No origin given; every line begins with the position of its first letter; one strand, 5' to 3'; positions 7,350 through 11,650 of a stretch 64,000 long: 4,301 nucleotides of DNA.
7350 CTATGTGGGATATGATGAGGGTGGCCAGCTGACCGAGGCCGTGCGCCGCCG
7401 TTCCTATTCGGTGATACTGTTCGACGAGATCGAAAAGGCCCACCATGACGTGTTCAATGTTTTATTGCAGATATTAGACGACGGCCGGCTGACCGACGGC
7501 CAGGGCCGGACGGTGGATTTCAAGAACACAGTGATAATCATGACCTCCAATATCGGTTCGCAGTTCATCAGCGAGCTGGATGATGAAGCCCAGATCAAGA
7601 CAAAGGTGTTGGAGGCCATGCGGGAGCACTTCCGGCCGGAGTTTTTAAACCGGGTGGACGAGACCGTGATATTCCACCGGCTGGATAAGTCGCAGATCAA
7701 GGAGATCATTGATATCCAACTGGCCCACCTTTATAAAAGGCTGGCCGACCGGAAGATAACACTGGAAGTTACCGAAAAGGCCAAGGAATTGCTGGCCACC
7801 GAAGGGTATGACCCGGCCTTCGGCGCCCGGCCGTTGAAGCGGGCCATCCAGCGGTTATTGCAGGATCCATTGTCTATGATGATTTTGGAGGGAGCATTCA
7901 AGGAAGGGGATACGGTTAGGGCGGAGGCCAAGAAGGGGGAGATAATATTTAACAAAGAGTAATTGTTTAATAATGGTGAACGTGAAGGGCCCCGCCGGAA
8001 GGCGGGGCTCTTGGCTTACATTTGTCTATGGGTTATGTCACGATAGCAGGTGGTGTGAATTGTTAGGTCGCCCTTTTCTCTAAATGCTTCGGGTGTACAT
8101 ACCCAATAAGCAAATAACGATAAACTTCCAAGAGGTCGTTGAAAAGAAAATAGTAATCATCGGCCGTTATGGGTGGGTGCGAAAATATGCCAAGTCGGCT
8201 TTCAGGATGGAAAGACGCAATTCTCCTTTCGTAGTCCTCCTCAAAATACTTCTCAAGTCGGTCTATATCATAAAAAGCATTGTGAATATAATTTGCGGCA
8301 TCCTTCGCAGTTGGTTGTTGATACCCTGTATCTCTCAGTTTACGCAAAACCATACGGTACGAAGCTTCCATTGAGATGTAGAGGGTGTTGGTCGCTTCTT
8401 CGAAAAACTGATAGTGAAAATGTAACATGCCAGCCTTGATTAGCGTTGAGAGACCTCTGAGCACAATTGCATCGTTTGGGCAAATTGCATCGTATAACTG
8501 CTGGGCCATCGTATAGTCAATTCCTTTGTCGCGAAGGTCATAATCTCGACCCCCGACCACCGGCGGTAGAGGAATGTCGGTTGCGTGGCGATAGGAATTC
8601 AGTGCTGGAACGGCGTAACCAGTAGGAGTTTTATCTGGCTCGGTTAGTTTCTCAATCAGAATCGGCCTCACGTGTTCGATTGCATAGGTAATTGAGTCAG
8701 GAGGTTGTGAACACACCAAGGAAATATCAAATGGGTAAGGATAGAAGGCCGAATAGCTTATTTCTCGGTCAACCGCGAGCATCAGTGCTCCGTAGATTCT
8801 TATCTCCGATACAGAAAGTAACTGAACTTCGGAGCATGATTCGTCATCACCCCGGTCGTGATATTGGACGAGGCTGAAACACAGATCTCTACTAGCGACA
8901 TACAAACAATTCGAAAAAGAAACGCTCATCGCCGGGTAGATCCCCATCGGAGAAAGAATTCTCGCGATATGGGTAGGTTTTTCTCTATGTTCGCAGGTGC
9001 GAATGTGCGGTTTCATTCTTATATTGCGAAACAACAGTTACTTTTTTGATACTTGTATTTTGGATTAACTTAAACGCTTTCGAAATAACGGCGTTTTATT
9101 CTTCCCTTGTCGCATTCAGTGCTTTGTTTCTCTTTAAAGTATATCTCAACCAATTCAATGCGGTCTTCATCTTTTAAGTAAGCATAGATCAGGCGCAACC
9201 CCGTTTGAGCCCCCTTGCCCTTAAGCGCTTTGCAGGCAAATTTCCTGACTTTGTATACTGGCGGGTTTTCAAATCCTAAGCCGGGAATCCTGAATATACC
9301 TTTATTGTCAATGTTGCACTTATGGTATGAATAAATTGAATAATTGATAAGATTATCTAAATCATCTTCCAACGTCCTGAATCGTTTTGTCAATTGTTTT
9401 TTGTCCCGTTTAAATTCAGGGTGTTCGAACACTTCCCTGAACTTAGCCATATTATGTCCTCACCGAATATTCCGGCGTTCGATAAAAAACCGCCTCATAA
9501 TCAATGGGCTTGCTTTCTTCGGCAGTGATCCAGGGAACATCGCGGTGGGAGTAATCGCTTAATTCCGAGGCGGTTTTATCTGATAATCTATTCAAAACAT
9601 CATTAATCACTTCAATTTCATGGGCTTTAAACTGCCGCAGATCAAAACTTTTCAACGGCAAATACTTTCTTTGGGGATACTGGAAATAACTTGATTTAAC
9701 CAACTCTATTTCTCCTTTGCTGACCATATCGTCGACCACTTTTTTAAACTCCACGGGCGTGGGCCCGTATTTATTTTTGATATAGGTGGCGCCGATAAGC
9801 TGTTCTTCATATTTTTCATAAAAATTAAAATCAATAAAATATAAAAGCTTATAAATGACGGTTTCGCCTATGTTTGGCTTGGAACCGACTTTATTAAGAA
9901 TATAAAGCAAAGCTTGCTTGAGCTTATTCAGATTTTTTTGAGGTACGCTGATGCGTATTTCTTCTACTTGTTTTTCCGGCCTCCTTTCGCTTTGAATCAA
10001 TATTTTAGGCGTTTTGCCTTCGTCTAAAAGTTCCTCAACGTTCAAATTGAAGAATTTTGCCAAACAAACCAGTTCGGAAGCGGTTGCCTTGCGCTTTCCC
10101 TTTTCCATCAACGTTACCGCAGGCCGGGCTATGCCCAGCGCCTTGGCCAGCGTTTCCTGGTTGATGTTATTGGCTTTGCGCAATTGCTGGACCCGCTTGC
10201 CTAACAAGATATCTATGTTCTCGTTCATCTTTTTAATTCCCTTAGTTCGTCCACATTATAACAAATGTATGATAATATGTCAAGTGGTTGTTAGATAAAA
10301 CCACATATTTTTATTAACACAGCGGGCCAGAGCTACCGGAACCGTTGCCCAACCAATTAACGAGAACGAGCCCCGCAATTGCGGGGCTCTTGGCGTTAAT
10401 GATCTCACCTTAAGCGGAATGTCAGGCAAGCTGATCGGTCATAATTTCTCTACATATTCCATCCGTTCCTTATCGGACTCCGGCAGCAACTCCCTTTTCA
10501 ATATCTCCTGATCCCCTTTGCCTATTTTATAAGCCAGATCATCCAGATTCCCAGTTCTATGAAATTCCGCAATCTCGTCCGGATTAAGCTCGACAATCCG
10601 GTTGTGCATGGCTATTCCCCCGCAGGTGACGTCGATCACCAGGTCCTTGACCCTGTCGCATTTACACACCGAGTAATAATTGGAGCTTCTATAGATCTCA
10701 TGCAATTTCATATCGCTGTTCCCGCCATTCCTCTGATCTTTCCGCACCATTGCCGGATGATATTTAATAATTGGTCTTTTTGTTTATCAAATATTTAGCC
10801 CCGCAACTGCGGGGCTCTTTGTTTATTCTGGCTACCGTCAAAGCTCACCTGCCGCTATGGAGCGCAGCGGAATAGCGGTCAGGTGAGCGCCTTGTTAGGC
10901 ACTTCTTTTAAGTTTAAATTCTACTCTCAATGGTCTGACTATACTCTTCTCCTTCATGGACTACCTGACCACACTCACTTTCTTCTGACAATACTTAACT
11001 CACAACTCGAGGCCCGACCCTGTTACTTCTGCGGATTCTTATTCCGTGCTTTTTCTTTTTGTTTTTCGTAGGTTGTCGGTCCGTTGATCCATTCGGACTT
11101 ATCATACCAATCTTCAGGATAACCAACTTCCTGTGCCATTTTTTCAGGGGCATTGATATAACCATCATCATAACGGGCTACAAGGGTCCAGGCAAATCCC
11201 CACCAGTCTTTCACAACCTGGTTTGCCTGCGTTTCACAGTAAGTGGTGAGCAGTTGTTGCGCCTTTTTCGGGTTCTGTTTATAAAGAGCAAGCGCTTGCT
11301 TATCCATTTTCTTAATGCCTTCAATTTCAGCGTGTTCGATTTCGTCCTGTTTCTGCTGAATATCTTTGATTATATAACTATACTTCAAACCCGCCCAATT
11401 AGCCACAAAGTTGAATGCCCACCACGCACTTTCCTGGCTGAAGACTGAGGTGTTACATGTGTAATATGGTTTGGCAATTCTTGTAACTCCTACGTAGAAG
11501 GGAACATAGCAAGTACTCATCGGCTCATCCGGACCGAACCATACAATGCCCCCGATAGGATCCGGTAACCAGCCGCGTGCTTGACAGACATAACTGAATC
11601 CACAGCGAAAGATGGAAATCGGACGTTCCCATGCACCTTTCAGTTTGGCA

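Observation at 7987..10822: Low-GC island carrying an HTH_XRE-Panacea(DUF4065) antitoxin, a RelE/ParE-like toxin and a 323-aa unknown protein, bracketed by hairpin repeats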

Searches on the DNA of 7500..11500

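Call 95: search_rna_families(source=window, start=7500, end=11500, threshold=evalue, max_evalue=0.1)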
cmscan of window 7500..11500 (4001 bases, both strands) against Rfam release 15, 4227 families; matches with E-value up to 0.1: 0.
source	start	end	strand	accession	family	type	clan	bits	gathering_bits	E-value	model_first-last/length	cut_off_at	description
